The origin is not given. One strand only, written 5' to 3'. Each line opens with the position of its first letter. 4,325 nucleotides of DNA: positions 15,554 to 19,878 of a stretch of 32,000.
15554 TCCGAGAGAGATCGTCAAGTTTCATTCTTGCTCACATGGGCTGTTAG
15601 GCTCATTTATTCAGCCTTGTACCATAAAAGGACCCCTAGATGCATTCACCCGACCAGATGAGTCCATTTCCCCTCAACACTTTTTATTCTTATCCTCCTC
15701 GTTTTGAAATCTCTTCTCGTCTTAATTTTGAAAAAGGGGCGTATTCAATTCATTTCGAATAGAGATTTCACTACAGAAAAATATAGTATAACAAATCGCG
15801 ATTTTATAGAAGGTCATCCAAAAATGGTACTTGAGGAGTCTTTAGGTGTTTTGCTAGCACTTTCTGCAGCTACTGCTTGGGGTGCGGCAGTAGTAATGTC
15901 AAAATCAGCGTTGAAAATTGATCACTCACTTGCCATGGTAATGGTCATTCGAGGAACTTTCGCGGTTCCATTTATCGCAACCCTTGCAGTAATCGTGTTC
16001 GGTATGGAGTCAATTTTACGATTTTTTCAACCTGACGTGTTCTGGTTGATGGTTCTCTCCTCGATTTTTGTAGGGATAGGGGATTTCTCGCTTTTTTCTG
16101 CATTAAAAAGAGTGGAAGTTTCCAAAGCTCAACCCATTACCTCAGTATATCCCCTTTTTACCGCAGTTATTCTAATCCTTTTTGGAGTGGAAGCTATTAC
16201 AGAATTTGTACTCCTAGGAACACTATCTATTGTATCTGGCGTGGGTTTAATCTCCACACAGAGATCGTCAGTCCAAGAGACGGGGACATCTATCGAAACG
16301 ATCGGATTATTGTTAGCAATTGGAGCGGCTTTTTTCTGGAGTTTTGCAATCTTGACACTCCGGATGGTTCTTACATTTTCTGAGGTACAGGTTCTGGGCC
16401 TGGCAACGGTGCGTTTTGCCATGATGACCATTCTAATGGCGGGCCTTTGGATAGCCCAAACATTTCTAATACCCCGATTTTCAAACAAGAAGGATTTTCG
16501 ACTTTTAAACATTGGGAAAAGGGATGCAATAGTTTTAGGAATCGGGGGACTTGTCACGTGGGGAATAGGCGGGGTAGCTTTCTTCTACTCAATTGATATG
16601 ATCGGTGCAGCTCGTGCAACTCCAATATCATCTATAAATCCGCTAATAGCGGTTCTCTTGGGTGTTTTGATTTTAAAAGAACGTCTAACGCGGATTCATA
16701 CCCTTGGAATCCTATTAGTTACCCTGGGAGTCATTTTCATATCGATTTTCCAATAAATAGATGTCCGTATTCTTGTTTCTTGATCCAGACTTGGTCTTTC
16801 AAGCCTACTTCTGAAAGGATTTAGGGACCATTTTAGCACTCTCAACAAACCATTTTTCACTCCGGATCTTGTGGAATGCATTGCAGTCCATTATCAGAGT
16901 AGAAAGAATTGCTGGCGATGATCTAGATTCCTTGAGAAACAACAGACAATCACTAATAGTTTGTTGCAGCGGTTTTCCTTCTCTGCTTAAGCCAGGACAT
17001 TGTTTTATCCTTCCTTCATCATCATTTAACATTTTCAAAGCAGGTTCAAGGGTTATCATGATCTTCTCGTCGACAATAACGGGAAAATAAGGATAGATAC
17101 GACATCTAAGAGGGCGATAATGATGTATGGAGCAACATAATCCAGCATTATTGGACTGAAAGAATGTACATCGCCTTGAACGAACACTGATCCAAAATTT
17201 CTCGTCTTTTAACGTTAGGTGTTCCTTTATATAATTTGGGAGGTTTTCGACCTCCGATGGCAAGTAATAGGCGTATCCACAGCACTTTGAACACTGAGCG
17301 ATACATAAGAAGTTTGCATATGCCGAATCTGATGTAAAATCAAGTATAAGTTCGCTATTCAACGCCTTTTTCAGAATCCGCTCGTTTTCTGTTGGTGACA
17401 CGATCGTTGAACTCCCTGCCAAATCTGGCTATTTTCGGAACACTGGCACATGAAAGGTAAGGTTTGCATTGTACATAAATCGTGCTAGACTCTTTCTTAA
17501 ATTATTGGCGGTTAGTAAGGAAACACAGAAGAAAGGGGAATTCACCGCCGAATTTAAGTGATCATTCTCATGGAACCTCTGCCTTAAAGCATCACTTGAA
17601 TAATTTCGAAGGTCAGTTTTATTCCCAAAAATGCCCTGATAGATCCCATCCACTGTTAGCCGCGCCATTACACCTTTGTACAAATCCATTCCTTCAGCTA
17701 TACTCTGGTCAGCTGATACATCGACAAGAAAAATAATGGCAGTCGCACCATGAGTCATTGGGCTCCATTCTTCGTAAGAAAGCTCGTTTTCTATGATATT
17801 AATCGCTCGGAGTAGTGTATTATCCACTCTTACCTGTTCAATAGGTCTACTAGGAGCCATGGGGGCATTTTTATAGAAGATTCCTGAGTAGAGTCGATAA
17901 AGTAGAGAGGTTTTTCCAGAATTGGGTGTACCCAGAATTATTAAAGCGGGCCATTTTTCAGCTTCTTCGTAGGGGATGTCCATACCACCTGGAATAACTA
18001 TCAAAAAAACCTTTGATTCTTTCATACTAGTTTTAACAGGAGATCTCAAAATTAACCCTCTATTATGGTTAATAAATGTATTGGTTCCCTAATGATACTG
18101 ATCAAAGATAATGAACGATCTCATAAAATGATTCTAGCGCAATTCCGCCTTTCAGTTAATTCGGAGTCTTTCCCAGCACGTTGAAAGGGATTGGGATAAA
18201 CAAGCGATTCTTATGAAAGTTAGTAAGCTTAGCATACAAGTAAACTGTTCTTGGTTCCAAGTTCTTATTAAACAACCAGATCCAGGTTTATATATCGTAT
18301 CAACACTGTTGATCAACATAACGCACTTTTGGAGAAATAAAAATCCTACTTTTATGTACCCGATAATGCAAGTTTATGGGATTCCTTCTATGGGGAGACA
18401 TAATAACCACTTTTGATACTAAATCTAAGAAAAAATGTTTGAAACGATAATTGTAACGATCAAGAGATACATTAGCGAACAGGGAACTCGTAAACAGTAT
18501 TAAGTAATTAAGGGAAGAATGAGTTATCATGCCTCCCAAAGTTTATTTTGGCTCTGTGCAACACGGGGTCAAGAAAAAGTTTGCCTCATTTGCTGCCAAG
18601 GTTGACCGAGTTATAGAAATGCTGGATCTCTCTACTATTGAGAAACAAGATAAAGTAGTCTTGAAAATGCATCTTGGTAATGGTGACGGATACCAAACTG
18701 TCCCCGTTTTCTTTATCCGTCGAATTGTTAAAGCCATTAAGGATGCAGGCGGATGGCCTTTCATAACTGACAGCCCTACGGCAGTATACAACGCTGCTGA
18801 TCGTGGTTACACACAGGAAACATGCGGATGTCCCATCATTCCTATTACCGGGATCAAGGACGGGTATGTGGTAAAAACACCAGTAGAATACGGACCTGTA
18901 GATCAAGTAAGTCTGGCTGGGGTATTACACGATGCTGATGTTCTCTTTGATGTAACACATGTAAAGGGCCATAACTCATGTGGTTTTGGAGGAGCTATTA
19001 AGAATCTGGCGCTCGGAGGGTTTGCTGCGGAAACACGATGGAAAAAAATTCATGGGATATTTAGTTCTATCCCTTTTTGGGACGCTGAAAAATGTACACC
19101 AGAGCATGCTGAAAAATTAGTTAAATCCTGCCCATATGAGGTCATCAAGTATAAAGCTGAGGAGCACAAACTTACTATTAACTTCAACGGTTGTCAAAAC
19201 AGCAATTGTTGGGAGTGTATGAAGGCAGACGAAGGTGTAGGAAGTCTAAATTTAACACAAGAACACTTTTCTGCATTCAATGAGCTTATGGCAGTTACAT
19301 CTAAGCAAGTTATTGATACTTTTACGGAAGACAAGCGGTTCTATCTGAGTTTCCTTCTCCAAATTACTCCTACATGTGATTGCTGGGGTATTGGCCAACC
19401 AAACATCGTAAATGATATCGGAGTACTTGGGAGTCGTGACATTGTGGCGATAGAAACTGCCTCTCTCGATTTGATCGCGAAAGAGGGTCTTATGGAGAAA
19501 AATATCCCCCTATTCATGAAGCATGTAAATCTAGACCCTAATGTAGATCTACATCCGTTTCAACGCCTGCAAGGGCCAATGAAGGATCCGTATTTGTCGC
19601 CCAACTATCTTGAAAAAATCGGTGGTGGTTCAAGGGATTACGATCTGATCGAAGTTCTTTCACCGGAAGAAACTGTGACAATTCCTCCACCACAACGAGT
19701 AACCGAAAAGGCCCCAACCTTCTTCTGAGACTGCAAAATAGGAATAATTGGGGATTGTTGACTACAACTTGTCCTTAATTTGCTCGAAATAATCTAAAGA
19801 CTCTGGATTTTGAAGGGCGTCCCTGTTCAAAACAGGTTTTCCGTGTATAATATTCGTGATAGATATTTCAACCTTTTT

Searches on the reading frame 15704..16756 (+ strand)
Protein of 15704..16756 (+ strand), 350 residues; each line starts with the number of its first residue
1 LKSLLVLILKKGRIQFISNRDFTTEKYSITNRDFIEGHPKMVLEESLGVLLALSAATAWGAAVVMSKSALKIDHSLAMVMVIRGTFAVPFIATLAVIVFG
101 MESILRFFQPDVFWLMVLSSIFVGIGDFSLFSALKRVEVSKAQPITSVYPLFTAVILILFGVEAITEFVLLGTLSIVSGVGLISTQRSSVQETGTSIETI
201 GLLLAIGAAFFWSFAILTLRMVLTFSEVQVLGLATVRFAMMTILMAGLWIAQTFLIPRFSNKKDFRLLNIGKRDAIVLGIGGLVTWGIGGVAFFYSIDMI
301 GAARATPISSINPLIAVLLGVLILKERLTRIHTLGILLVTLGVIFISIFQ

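Call 13: search_protein_families(library=pfam, proteins=[window:15704-16756:+], max_evalue=0.001)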
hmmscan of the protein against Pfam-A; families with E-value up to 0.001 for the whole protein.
window:15704-16756:+ (350 aa): 4 families
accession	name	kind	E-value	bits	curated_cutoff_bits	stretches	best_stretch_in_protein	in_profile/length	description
PF00892.27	EamA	-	1.6e-33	116.3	28.2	2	200-347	2-134/135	EamA-like transporter family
PF06800.18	Sugar_transport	-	1.2e-10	41.6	26.3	1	50-348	1-279/280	Sugar transport protein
PF03151.22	TPT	-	3.7e-06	27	30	1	64-345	19-289/291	Triose-phosphate Transporter family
PF05653.20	Mg_trans_NIPA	-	0.00052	19.7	26.2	1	279-349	52-122/295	Magnesium transporter NIPA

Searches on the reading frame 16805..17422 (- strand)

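Call 13: search_protein_families(library=pfam, proteins=[window:16805-17422:-], max_evalue=0.001)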
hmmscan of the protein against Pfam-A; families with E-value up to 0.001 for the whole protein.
window:16805-17422:- (205 aa): 1 family
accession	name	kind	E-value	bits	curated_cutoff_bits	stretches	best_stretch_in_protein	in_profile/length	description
PF03692.20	CxxCxxCC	-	1.3e-07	32.7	23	1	40-113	2-72/85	Putative zinc- or iron-chelating domain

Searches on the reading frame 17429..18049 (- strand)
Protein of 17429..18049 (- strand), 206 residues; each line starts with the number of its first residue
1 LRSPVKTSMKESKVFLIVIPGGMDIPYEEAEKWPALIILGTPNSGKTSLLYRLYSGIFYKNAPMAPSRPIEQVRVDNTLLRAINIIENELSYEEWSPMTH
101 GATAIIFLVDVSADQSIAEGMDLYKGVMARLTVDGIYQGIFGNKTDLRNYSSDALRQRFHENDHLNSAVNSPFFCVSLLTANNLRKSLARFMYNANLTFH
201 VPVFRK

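Call 13: search_protein_families(library=pfam, proteins=[window:17429-18049:-], max_evalue=0.001)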
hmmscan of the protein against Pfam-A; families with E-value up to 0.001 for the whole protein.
window:17429-18049:- (206 aa): 3 families
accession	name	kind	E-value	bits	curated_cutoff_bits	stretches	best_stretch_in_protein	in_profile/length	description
PF00025.27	Arf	-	2.4e-10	40.6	22.3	1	34-190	15-169/174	ADP-ribosylation factor family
PF00071.28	Ras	-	5.5e-06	26.5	21.6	1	36-190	2-155/162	Ras family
PF09439.16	SRPRB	-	0.00037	20.4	25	0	33-115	3-86/178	Signal recognition particle receptor beta subunit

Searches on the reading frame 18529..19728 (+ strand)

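Call 13: search_protein_families(library=pfam, proteins=[window:18529-19728:+], max_evalue=0.001)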
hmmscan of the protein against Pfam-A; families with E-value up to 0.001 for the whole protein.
window:18529-19728:+ (399 aa): 1 family
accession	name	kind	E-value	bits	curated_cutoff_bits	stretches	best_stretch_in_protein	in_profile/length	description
PF04015.17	DUF362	-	4.2e-29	102.5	24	1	43-314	1-200/200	Domain of unknown function (DUF362)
